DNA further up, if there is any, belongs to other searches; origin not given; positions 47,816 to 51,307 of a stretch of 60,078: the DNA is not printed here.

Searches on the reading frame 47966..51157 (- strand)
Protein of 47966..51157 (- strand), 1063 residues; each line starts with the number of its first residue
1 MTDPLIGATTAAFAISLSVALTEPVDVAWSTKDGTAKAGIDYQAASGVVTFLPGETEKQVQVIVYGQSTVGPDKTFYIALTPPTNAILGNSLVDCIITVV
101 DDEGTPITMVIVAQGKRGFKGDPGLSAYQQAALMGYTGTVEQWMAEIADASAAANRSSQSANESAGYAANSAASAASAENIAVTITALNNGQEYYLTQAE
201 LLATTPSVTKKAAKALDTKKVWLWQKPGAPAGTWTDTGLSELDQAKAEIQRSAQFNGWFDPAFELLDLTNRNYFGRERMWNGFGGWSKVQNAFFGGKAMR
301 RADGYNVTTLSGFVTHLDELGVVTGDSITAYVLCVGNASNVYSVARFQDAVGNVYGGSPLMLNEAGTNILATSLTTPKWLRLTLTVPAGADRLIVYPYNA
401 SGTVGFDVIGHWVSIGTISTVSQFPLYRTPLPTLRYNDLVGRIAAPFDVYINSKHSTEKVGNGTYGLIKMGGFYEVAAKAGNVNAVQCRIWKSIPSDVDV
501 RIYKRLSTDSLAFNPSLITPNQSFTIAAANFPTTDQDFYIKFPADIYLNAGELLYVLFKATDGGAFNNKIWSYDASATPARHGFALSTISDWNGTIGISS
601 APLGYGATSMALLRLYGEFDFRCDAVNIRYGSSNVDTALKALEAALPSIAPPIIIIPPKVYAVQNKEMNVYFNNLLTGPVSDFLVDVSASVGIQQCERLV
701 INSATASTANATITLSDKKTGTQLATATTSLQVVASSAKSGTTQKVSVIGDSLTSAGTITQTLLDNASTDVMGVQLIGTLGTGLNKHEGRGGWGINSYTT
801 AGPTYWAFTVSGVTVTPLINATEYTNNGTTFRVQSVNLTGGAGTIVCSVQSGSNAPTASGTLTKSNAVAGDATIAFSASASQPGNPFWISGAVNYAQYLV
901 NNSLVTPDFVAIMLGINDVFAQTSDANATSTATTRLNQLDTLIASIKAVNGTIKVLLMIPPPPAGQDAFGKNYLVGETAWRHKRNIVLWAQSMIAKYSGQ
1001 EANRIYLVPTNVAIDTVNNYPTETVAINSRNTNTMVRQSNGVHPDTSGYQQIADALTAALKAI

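Call 9: search_protein_families(library=phrogs, proteins=[window:47966-51157:-], max_evalue=0.001)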
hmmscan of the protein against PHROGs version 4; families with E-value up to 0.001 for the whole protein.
window:47966-51157:- (1063 aa): 6 families
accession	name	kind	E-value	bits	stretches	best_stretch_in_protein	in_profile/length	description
phrog_26878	-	head and packaging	6.9e-51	174.3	2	648-799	560-714/898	virion structural protein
phrog_37941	-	unknown function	1.7e-16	61.1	1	185-256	53-123/350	-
phrog_37952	-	unknown function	1.2e-09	38.1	1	180-249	56-131/706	-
phrog_25010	-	unknown function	3.7e-09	37.6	1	179-250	48-111/150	-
phrog_25979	-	unknown function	0.00029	20.7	1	94-182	152-233/521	-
phrog_19976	-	tail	0.00088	19.8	0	112-149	97-134/256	tail assembly protein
